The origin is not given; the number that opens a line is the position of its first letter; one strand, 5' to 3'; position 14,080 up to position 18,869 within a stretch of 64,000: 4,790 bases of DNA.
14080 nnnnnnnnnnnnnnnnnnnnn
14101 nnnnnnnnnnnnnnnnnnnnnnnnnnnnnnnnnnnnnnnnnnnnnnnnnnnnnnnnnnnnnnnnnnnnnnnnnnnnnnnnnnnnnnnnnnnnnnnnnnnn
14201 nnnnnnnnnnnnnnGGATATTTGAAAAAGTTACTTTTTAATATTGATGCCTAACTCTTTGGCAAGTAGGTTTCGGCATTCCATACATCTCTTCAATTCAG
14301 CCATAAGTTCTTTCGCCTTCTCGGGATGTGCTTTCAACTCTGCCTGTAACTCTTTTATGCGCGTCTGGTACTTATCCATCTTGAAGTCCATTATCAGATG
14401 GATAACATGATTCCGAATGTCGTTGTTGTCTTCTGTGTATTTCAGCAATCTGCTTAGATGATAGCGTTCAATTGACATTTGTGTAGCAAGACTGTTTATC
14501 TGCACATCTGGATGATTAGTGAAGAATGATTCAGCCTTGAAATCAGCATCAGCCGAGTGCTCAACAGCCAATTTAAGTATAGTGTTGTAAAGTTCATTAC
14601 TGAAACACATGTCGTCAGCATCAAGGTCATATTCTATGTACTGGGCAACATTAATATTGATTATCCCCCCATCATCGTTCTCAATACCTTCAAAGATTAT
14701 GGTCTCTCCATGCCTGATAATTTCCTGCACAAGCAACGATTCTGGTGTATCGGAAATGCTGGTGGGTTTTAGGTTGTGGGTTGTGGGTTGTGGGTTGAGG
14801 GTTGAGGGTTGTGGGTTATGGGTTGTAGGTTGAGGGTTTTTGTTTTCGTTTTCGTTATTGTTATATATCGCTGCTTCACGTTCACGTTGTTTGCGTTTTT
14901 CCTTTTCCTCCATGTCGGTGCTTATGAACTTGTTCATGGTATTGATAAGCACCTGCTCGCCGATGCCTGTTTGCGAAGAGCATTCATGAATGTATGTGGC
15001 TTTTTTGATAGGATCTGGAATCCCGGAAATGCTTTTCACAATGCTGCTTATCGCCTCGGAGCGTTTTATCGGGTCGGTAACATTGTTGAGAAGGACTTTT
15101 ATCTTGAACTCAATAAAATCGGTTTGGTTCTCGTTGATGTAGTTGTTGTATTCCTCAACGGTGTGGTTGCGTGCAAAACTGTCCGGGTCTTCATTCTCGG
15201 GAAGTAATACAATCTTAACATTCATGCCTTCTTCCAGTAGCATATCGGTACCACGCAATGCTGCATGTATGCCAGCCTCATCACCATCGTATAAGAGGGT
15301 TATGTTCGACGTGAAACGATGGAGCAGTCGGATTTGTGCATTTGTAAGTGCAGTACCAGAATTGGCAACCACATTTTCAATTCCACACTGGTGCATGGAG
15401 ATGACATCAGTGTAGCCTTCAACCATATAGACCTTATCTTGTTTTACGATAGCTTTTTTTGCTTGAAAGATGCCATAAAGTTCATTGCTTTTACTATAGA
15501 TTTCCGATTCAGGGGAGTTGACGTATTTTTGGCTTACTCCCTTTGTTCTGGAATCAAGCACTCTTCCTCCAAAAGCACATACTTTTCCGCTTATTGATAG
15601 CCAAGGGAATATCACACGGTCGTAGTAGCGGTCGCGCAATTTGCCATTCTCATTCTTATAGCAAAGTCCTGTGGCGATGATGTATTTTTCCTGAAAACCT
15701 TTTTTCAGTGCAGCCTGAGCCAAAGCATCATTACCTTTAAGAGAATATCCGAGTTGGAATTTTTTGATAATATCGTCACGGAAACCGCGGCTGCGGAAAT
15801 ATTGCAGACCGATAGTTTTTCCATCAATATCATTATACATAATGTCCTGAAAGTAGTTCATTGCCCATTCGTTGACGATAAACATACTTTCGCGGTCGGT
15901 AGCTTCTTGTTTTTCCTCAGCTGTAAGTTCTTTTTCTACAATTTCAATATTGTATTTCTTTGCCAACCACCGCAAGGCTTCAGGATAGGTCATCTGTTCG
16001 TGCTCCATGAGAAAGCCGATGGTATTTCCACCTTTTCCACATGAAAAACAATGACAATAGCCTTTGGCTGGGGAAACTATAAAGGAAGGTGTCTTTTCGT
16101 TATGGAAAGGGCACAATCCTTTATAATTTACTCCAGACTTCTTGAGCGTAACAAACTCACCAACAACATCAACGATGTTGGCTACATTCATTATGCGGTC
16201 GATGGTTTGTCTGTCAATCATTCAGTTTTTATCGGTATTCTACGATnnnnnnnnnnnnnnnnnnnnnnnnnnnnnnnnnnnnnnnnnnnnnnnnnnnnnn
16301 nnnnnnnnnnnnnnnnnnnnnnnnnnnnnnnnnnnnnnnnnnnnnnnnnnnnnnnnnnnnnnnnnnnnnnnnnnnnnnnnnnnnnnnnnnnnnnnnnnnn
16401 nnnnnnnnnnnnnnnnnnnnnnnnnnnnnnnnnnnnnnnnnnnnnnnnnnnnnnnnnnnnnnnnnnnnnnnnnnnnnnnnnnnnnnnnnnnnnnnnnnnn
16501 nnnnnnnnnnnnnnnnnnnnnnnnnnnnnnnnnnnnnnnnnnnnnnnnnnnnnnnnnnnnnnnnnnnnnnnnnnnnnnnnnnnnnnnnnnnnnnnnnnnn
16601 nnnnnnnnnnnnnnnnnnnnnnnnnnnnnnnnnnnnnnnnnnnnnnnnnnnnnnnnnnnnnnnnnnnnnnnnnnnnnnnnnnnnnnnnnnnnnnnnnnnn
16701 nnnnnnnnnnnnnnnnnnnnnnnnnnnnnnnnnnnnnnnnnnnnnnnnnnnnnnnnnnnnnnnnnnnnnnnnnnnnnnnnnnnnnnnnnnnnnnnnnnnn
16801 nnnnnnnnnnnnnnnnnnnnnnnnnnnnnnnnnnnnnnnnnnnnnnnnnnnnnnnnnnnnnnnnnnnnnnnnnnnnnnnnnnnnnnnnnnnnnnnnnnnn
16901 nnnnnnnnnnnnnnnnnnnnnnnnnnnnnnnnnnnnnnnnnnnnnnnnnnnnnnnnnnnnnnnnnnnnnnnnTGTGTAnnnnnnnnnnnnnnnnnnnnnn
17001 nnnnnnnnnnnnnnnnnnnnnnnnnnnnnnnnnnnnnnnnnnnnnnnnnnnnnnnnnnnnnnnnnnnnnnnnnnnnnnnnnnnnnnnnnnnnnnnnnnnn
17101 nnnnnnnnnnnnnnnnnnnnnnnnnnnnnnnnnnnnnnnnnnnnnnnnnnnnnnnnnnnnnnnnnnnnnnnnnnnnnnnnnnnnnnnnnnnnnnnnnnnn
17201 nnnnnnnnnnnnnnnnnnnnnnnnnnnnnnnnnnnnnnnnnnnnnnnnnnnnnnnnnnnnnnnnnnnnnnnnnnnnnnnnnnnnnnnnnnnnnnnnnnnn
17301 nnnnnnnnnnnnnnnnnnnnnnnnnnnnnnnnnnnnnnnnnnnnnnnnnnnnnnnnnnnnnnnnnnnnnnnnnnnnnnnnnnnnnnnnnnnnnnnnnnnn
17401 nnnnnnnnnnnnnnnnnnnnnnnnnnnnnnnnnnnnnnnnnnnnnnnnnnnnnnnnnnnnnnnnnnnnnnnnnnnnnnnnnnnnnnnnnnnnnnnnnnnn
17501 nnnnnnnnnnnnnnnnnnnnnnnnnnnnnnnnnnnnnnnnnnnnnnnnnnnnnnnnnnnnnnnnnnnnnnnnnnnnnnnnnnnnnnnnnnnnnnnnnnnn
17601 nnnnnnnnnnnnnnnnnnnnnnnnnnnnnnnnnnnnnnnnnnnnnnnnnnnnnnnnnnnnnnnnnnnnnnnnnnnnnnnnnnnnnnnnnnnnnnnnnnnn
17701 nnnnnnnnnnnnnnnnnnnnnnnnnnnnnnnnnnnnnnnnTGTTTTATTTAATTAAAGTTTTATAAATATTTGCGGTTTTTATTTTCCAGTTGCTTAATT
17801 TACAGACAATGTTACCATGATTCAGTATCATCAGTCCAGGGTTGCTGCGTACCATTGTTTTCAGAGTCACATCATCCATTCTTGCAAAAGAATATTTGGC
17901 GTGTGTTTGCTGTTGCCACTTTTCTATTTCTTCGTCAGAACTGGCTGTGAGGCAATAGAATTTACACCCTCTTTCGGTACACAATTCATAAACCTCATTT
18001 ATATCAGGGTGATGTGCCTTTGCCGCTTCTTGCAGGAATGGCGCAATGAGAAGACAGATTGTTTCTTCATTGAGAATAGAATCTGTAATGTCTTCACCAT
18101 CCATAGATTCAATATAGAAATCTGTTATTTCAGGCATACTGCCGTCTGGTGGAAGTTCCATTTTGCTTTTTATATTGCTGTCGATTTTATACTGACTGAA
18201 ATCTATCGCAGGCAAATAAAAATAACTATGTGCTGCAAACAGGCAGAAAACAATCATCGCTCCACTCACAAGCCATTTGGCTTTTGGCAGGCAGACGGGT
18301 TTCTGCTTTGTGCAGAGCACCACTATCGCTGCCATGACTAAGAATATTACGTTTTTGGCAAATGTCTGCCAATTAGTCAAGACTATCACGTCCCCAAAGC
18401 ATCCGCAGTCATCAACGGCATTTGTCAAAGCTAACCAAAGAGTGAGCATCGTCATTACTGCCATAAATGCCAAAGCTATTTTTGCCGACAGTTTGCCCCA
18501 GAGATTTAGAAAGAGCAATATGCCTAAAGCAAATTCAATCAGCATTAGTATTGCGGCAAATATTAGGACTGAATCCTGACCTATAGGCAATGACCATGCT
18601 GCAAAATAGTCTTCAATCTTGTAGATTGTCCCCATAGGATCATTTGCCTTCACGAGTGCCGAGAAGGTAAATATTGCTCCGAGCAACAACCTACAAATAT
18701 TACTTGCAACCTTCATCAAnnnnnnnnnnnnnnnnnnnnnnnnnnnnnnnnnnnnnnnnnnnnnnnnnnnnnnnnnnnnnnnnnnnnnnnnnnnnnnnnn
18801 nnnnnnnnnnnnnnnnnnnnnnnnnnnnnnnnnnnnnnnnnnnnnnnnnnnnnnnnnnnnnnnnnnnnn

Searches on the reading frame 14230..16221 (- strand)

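Call 48: search_protein_families(library=pfam, proteins=[window:14230-16221:-], max_evalue=0.001)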
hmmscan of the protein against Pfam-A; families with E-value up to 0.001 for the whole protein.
window:14230-16221:- (663 aa): 7 families
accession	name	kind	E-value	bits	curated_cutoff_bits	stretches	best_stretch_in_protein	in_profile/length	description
PF01807.25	Zn_ribbon_DnaG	-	6.9e-36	122.4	24.9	1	3-96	2-95/98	CHC2 zinc finger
PF08275.17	DNAG_N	-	2.5e-32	112.1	26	1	138-255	14-128/128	DNA primase catalytic core, N-terminal domain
PF13155.12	Toprim_2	-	2.7e-23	82.6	22.1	1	265-349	1-87/88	Toprim-like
PF13662.12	Toprim_4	-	8.5e-19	68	25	1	263-338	2-84/85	Toprim domain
PF01751.28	Toprim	-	1.8e-10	41.3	23.1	1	264-328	2-84/96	Toprim domain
PF10410.14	DnaB_bind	-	4.1e-09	37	20.6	1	370-423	1-56/56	DnaB-helicase binding domain of primase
PF13362.12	Toprim_3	-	6.8e-05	23.7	27.2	1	264-353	2-92/95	Toprim domain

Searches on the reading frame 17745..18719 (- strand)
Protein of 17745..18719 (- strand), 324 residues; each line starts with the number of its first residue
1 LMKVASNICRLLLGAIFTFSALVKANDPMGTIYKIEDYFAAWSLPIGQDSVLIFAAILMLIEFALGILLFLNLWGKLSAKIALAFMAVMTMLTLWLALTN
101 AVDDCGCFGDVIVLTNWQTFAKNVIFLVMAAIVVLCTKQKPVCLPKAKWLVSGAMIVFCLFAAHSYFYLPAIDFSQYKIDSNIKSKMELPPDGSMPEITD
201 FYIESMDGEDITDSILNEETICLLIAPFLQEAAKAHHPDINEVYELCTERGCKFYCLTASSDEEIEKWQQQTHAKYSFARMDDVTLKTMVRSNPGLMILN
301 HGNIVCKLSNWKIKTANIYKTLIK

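Call 48: search_protein_families(library=pfam, proteins=[window:17745-18719:-], max_evalue=0.001)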
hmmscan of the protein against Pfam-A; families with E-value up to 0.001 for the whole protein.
window:17745-18719:- (324 aa): 2 families
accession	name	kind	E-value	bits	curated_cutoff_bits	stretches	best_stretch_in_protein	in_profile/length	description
PF07291.16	MauE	-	1.6e-19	70.9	27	1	2-135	1-127/128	Methylamine utilisation protein MauE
PF07681.17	DoxX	-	2.3e-06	28.6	23.6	1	8-92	4-82/85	DoxX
